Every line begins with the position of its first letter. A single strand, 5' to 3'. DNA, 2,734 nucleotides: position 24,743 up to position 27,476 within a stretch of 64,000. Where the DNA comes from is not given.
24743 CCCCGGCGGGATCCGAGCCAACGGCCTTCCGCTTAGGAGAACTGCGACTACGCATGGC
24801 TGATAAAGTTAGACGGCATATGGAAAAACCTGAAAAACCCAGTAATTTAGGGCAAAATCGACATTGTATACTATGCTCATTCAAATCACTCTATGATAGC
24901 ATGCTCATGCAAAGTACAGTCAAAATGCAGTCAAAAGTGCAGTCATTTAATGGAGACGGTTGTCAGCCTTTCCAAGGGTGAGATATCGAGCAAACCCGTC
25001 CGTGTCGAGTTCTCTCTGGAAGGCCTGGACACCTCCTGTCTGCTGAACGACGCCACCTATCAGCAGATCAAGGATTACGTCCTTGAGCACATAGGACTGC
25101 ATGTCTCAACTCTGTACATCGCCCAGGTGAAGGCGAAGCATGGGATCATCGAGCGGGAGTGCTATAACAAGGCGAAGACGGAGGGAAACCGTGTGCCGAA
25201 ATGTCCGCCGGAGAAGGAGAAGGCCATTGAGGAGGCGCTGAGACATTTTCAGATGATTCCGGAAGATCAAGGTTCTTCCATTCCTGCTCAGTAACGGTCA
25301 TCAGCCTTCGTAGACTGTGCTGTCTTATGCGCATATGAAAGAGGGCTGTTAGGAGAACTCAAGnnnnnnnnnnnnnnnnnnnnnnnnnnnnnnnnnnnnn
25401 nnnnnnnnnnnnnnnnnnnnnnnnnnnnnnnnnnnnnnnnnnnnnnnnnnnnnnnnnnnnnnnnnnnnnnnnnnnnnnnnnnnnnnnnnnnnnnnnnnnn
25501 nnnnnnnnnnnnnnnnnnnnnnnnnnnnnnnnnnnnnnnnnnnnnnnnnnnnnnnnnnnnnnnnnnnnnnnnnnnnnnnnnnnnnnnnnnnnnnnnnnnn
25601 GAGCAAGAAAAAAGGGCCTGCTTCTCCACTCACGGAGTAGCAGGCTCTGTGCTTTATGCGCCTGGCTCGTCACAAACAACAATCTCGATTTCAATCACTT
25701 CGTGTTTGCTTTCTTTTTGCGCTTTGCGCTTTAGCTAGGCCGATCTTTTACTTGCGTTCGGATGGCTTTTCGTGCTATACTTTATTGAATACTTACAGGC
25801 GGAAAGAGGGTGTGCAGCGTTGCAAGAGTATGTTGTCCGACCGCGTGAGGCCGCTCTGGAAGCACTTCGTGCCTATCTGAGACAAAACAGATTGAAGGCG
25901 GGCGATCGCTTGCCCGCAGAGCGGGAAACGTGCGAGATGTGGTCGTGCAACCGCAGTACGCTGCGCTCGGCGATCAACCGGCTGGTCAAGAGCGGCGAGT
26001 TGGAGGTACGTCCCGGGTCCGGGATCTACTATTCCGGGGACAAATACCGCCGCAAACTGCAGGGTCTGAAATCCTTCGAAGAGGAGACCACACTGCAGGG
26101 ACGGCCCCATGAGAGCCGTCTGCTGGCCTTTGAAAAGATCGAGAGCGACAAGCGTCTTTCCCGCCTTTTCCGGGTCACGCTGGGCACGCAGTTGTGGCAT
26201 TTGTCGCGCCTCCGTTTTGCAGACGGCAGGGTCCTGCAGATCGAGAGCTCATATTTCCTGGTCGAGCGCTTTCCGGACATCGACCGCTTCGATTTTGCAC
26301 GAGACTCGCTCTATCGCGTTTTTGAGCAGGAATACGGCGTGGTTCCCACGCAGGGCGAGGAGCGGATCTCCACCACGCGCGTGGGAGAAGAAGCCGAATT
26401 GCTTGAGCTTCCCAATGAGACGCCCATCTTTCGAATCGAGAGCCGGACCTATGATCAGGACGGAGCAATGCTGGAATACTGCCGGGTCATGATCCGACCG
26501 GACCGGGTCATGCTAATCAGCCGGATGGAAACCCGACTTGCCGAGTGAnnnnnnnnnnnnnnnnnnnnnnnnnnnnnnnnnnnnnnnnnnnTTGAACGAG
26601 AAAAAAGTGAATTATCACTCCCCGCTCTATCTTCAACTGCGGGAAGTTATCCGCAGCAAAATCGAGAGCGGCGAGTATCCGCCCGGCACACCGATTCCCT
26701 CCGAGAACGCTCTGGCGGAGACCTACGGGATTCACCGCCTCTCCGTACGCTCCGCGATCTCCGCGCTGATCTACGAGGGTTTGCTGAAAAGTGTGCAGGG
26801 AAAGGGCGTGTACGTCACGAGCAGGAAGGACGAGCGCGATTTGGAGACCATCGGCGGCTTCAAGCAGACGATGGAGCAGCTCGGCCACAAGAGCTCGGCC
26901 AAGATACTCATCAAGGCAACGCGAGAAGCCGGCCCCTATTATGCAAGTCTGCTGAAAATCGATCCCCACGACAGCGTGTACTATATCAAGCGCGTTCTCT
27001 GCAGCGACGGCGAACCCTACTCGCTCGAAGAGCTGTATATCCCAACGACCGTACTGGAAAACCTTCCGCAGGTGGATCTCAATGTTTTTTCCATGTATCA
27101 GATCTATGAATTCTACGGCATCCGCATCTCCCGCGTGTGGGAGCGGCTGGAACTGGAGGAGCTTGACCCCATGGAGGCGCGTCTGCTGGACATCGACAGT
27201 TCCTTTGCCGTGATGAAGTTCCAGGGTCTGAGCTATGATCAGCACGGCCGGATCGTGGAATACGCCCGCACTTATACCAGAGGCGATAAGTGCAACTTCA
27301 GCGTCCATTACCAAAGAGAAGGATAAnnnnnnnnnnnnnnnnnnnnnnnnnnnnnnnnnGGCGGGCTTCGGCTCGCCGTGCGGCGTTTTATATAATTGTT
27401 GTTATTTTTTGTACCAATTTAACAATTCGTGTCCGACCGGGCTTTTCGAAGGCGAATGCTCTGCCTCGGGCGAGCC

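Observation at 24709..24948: Second, decayed copy of the same module 24 kb upstream, so the two copies bracket the metabolic island as direct repeats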

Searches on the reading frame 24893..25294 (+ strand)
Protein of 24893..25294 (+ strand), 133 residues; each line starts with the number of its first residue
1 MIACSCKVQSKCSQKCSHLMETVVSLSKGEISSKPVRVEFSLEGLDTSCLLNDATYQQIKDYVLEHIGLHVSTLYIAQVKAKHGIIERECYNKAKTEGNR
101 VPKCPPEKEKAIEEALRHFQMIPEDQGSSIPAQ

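Call 9: search_protein_families(library=pfam, proteins=[window:24893-25294:+])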
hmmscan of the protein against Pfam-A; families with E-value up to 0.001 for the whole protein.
window:24893-25294:+ (133 aa): 0 families

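Call 18: find_encoding_contigs(protein=window:24950-25294:+, flank=10000, max_places=10)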
Protein window:24950-25294:+ (114 aa): 24 contigs read that carry it; 10 places shown.
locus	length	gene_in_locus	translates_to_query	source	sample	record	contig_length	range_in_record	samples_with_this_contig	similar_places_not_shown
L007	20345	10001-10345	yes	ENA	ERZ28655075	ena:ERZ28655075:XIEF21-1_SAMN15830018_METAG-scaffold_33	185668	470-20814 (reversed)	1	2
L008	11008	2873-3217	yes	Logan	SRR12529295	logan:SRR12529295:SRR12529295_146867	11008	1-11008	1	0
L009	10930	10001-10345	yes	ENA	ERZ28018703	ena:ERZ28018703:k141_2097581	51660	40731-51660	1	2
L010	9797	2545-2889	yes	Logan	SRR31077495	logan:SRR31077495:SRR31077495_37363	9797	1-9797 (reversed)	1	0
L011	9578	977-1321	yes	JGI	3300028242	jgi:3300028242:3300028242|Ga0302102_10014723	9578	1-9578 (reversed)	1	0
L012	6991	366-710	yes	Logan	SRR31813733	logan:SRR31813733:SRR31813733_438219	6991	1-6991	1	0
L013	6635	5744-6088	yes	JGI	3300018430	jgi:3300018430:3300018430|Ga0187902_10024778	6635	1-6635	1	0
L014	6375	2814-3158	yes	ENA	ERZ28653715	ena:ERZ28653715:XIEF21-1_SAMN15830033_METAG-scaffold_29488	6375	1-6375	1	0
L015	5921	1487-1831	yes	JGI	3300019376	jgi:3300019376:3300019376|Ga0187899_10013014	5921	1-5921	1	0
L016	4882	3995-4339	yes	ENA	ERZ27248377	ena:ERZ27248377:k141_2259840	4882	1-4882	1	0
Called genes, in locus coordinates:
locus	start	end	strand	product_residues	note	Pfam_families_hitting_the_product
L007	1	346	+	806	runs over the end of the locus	PF00521:DNA_topoisoIV, PF03989:DNA_gyraseA_C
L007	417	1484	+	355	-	PF14257:DUF4349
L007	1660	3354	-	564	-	PF01432:Peptidase_M3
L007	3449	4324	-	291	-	-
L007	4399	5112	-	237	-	PF02080:TrkA_C (weak)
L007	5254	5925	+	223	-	PF04140:ICMT, PF04191:PEMT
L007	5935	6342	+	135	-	PF09719:C_GCAxxG_C_C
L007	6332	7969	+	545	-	PF01019:G_glu_transpept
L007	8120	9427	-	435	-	PF20769:YPEB_N, PF14620:YPEB_PepSY1-2, PF03413:PepSY (faint)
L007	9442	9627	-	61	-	PF07486:Hydrolase_2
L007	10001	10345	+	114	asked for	-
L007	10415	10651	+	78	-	-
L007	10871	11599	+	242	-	PF00392:GntR, PF07702:UTRA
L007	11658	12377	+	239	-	PF00392:GntR, PF07702:UTRA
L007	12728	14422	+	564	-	PF00496:SBP_bac_5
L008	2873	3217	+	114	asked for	-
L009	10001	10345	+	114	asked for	-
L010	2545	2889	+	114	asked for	-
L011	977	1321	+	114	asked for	-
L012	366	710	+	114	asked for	-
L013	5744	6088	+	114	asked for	-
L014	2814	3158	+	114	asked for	-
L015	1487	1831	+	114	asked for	-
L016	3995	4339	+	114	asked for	-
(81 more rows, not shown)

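Call 81: search_protein_families(library=phrogs, proteins=[window:24950-25294:+], max_evalue=0.01)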
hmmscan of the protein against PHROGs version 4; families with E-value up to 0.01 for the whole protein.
window:24950-25294:+ (114 aa): 1 family
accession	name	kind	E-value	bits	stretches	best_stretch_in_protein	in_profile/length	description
phrog_27283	-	unknown function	3.9e-06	28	1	36-104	2-69/69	-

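Call 82: search_protein_families(library=ncbifam, proteins=[window:24950-25294:+], max_evalue=0.01)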
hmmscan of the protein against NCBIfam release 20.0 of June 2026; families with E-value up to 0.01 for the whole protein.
window:24950-25294:+ (114 aa): 0 families

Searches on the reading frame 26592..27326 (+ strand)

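Call 12: search_protein_families(library=pfam, proteins=[window:26592-27326:+])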
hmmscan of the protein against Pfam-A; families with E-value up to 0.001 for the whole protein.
window:26592-27326:+ (244 aa): 2 families
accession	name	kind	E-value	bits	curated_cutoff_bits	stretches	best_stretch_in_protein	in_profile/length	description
PF07702.18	UTRA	-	1.7e-29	102.9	23.8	1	97-233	2-139/141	UTRA domain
PF00392.27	GntR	-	4.6e-17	61.9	27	1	12-75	1-64/64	Bacterial regulatory proteins, gntR family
